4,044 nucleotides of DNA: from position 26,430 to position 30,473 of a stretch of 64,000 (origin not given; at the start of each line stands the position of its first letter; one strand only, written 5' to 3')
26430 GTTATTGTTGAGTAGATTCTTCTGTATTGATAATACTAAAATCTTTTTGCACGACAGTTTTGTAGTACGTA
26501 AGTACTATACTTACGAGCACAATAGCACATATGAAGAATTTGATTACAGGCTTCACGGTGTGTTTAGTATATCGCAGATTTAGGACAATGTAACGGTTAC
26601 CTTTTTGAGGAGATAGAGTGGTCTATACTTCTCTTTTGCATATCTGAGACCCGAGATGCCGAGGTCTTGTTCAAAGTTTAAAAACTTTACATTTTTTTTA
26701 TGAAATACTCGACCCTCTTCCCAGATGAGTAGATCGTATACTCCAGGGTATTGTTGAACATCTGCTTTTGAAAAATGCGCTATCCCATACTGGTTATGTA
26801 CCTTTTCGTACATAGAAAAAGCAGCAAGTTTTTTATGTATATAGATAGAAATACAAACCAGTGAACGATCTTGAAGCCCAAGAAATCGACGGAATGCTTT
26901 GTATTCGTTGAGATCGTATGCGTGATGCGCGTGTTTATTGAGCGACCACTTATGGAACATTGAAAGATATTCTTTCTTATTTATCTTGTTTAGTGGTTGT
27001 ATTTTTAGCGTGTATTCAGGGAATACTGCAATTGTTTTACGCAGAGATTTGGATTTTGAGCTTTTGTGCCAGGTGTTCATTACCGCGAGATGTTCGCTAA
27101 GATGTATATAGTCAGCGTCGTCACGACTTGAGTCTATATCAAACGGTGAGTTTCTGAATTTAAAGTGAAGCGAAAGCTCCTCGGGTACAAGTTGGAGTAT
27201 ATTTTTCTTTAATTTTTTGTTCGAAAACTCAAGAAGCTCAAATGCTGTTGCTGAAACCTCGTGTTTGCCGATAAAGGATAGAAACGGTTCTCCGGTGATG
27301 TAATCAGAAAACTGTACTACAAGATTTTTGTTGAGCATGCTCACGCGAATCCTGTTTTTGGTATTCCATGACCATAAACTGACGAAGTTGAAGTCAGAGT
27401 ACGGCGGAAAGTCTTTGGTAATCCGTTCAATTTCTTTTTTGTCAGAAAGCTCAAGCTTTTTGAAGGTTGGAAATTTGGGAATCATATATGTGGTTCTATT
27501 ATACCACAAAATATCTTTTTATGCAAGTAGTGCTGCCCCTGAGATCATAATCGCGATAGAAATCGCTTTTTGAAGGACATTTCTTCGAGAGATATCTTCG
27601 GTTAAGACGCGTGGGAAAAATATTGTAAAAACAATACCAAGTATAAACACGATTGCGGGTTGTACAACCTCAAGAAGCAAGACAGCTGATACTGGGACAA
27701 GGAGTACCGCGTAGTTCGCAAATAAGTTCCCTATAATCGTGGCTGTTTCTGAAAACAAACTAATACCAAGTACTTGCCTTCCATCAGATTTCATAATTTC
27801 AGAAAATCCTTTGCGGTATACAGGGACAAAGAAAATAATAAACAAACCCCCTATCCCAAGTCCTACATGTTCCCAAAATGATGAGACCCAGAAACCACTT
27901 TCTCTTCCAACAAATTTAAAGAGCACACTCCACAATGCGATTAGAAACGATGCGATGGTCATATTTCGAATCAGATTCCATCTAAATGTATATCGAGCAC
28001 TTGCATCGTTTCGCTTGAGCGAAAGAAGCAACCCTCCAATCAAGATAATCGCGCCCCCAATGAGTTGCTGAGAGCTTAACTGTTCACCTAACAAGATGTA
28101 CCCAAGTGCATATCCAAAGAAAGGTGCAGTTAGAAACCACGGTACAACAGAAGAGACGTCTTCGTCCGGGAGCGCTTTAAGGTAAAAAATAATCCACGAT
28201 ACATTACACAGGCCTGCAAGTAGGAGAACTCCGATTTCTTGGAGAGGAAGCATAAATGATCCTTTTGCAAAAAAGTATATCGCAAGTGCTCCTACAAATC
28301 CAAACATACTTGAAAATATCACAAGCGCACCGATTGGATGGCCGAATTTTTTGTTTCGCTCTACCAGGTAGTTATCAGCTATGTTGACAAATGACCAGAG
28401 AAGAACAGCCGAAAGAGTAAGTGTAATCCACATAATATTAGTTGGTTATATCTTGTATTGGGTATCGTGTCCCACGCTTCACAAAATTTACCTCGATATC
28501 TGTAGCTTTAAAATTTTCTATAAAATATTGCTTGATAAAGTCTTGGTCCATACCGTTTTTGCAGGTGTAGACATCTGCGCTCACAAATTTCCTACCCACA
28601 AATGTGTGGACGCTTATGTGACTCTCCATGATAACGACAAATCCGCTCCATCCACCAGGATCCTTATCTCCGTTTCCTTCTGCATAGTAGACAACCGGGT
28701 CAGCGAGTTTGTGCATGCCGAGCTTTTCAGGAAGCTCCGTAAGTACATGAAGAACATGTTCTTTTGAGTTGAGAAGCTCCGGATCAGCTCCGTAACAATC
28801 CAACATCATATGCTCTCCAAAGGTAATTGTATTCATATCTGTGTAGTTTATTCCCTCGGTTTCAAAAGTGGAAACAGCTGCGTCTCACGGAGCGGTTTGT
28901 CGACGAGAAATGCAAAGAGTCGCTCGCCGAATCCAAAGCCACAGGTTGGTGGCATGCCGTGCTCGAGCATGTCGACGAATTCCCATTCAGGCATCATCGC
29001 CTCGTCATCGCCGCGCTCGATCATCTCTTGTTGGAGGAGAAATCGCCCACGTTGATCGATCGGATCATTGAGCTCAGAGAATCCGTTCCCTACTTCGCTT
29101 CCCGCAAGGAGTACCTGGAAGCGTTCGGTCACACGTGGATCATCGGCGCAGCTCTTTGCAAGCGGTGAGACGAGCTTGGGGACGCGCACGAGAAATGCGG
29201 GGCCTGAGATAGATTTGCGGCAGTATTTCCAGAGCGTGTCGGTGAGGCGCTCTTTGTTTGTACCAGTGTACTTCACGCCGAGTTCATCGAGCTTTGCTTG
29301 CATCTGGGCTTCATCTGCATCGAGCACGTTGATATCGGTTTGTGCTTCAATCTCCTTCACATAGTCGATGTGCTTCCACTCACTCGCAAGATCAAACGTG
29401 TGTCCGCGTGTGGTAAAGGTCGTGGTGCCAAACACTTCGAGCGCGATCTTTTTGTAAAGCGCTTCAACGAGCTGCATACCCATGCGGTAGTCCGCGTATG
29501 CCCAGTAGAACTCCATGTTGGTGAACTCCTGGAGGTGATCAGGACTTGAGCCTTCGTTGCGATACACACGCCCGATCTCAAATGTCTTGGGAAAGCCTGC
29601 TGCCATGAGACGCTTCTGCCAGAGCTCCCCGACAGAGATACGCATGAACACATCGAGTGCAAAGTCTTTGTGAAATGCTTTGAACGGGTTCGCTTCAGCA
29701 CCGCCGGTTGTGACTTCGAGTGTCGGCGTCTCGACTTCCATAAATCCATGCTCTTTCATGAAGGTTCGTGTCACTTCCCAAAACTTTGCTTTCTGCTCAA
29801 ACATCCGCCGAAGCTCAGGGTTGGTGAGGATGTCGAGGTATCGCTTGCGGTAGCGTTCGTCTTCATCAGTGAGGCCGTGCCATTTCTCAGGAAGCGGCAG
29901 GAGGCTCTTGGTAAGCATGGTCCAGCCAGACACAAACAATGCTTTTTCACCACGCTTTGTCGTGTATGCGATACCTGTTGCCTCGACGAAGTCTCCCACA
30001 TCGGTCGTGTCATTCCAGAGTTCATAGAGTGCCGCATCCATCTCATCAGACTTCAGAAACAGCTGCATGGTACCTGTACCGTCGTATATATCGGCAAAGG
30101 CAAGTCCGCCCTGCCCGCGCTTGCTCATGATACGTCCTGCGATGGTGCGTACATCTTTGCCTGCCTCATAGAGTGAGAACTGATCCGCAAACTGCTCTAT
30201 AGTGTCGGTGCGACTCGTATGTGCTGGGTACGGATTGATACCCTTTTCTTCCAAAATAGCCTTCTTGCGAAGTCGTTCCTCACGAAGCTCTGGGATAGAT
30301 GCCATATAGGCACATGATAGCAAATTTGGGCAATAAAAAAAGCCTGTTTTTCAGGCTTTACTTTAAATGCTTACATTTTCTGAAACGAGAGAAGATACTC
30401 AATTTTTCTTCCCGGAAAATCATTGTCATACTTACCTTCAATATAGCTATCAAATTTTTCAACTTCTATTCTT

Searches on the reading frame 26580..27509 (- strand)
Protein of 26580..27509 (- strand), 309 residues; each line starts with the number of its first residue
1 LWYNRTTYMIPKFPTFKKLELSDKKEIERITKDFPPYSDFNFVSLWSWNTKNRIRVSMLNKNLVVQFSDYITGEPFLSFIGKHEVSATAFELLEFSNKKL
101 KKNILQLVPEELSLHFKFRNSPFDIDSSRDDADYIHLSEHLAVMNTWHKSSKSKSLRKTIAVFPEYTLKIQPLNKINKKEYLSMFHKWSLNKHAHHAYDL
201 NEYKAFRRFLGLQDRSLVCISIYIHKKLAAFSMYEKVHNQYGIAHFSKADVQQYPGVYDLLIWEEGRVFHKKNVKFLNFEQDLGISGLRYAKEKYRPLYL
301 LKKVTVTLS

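Call 5: search_protein_families(library=pfam, proteins=[window:26580-27509:-], max_evalue=1)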
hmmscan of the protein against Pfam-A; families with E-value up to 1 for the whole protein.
window:26580-27509:- (309 aa): 1 family
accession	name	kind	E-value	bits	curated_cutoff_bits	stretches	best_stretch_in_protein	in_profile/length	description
PF09924.15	LPG_synthase_C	-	5.3e-16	59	27.5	1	38-303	8-294/298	Phosphatidylglycerol lysyltransferase, C-terminal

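Call 7: search_protein_families(library=ncbifam, proteins=[window:26580-27509:-], max_evalue=1)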
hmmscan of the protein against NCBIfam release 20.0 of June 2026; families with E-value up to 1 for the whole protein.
window:26580-27509:- (309 aa): 0 families

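Call 41: find_homologous_proteins(query=window:26580-27509:-, max_evalue=0.001)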
Query window:26580-27509:- (309 aa): 756 proteins with E <= 0.001 among 1439 candidates; the best 120 are listed.
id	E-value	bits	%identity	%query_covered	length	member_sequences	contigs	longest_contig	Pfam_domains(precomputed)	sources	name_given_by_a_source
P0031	2.3e-198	676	100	97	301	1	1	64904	PF09924.16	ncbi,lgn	-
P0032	1.9e-141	489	71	97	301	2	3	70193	PF09924.16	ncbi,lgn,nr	ncbi:MAG: DUF2156 domain-containing protein [Candidatus Pacebacteria bacterium]|nr:DUF2156 domain-co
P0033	6.0e-141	487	72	97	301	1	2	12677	PF09924.16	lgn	-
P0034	3.9e-137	475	69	97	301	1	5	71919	PF09924.16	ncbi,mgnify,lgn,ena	mgnify:CR=1 FL=1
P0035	8.7e-137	474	69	97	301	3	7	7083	PF09924.16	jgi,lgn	jgi:hypothetical protein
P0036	6.0e-135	468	69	97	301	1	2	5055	PF09924.16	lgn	-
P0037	2.3e-125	436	63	97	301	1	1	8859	PF09924.16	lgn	-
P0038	5.0e-120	419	61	97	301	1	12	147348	PF09924.16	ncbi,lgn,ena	-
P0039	1.3e-115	404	60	97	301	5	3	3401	PF09924.16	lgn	-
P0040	1.1e-108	381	58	97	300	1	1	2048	PF09924.16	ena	-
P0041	1.8e-108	381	58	97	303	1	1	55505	PF09924.16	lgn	-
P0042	3.2e-106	373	55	97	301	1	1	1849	PF09924.16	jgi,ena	-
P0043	4.7e-106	373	56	97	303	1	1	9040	PF09924.16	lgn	-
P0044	2.8e-98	347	58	85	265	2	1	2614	PF09924.16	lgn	-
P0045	5.2e-97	343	53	96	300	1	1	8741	PF09924.16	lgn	-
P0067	1.3e-84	302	46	97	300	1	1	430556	PF09924.16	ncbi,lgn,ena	-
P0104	4.9e-81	291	46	97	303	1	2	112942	PF09924.16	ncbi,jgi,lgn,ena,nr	ncbi:DUF2156 domain-containing protein [Patescibacteria group bacterium]|nr:DUF2156 domain-containin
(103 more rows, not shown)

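Call 44: search_solved_structures(query=A3, max_evalue=0.01, show_alignments=2)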
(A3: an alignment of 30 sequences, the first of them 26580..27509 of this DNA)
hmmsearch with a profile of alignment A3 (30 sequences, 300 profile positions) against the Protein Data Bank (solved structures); distinct sequences matched with E-value up to 0.01: 1.
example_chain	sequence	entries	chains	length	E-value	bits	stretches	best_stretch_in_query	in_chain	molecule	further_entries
2hqy_A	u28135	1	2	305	2.9e-27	99.4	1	8-295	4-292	conserved hypothetical protein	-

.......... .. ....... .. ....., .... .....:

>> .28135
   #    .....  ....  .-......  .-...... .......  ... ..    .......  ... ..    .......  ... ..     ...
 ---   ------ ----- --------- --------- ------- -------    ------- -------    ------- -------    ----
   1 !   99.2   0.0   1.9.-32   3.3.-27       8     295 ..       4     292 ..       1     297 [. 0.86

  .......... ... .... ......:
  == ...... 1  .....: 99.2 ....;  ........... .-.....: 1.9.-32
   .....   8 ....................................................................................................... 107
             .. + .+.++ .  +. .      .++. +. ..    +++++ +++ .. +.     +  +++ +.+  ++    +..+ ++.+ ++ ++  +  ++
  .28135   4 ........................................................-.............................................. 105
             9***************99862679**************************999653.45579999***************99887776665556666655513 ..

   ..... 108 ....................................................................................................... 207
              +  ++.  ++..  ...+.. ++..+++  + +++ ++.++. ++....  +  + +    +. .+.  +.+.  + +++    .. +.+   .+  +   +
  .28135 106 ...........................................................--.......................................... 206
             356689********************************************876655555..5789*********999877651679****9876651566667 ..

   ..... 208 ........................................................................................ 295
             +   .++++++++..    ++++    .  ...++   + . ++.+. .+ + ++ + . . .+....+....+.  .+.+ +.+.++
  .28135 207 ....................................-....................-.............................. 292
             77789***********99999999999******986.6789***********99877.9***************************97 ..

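Call 70: find_encoding_contigs(protein=P0067, flank=4000, max_places=1)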
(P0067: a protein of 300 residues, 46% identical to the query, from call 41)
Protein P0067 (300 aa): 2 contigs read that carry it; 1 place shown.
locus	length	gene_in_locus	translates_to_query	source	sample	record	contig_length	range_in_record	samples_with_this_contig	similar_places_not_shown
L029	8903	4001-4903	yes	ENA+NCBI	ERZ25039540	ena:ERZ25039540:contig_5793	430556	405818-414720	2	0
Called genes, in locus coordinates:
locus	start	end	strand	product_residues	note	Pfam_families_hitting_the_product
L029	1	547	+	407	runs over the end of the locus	PF03979:Sigma70_r1_1, PF00140:Sigma70_r1_2, PF04542:Sigma70_r2, PF04539:Sigma70_r3, PF04545:Sigma70_r4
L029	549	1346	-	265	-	PF13462:Thioredoxin_4, PF01323:DSBA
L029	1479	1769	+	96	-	PF04070:DUF378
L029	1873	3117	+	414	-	PF03142:Chitin_synth_2 (faint), PF00535:Glycos_transf_2, PF10111:Glyco_tranf_2_2, PF13641:Glyco_tranf_2_3, PF01644:Chitin_synth_1 (faint), PF13632:Glyco_trans_2_3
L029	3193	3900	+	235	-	-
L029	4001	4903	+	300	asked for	PF09924:LPG_synthase_C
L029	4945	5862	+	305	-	PF00892:EamA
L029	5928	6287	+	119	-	-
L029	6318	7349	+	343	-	PF00551:Formyl_trans_N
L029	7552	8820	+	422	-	-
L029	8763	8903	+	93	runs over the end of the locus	PF02518:HATPase_c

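Call 71: find_encoding_contigs(protein=P0104, flank=4000, max_places=1)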
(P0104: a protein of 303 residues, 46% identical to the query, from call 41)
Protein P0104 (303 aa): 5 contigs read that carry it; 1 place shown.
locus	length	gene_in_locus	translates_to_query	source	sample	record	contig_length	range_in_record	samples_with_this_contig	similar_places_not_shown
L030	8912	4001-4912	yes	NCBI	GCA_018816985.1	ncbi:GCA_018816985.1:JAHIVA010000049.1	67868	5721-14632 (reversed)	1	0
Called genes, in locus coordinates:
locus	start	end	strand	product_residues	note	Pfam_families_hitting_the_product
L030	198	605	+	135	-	PF00293:NUDIX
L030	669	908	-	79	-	PF01541:GIY-YIG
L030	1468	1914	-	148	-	PF01668:SmpB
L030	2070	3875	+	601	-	PF00004:AAA, PF20720:nSTAND3 (faint), PF17862:AAA_lid_3, PF01434:Peptidase_M41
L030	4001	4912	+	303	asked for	PF09924:LPG_synthase_C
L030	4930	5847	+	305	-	PF00892:EamA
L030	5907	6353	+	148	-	-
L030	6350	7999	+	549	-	PF02518:HATPase_c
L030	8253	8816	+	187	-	-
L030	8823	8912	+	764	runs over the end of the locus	PF03477:ATP-cone, PF17975:RNR_Alpha (weak), PF21995:RNR-II_ins_dom (weak), PF02867:Ribonuc_red_lgC (faint)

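Call 72: find_encoding_contigs(protein=P0038, flank=4000, max_places=1)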
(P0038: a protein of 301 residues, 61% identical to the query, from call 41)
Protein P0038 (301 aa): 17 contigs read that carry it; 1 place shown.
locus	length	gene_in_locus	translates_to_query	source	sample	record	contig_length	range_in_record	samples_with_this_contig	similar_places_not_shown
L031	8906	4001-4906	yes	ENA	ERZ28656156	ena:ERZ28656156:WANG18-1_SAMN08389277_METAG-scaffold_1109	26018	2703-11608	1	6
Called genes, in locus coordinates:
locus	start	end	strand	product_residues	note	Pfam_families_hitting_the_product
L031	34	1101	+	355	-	PF00226:DnaJ, PF01556:DnaJ_C, PF15777:Anti-TRAP (faint), PF00684:DnaJ_CXXCXGXG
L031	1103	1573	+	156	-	-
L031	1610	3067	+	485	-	PF01336:tRNA_anti-codon, PF00152:tRNA-synt_2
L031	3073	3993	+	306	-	PF00892:EamA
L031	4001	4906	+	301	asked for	PF09924:LPG_synthase_C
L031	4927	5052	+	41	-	-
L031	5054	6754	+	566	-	PF00512:HisKA, PF02518:HATPase_c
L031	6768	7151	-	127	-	-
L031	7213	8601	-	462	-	PF01406:tRNA-synt_1e, PF00133:tRNA-synt_1 (faint), PF09334:tRNA-synt_1g (weak), PF09190:DALR_2 (weak)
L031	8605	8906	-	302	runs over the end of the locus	PF01544:CorA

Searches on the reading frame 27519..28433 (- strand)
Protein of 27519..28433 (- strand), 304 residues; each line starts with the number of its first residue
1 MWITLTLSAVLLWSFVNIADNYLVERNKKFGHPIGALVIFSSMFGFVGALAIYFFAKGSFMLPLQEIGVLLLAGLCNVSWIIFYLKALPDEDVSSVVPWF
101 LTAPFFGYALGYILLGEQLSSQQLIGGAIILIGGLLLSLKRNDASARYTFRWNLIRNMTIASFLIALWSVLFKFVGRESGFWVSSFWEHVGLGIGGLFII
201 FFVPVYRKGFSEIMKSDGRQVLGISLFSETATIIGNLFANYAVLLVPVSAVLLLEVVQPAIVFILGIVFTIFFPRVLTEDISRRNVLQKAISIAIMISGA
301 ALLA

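Call 5: search_protein_families(library=pfam, proteins=[window:27519-28433:-], max_evalue=1)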
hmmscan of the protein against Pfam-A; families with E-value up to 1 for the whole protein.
window:27519-28433:- (304 aa): 4 families
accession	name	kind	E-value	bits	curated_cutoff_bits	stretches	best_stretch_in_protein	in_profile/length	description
PF00892.27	EamA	-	9.1e-12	45.9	28.2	1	2-138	3-134/135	EamA-like transporter family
PF00746.26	Gram_pos_anchor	-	0.11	12.9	20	1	123-142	20-39/43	LPXTG cell wall anchor motif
PF24377.1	DUF7533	-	0.13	12.8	27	0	221-252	20-51/74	Family of unknown function (DUF7533)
PF21049.3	CFA69_ARM_rpt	-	0.25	9.9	25.8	1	129-169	584-622/719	Cilia- and flagella-associated protein 69, ARM repeat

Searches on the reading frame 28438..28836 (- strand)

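Call 5: search_protein_families(library=pfam, proteins=[window:28438-28836:-], max_evalue=1)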
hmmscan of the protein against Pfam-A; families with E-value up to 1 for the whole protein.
window:28438-28836:- (132 aa): 1 family
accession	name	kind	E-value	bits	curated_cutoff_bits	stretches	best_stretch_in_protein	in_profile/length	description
PF02675.21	AdoMet_dc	-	7.3e-25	87.8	25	1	9-122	1-107/107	S-adenosylmethionine decarboxylase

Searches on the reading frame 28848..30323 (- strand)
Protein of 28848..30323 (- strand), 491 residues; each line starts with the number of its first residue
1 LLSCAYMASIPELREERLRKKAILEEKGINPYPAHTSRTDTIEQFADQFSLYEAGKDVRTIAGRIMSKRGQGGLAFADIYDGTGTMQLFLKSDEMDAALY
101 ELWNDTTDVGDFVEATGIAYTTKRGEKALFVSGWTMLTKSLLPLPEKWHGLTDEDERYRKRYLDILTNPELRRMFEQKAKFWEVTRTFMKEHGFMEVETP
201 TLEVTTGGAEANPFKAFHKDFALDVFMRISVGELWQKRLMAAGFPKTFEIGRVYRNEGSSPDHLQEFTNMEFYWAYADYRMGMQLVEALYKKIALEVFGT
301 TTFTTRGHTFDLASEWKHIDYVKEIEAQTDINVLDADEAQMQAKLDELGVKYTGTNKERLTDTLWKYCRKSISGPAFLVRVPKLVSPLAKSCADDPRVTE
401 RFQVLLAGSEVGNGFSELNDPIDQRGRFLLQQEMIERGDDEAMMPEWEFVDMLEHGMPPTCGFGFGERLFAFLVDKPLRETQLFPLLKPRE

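Call 5: search_protein_families(library=pfam, proteins=[window:28848-30323:-], max_evalue=1)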
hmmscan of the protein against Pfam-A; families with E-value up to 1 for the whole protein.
window:28848-30323:- (491 aa): 3 families
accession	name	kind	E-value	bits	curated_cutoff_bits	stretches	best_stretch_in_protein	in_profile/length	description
PF00152.25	tRNA-synt_2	-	1.3e-62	212.1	25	1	153-486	1-306/308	tRNA synthetases class II (D, K and N)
PF01336.31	tRNA_anti-codon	-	5.5e-12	45.9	27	1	60-136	2-74/75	OB-fold nucleic acid binding domain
PF01409.25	tRNA-synt_2d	-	0.00036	20.5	19.8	1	246-304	104-161/246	tRNA synthetases class II core domain (F)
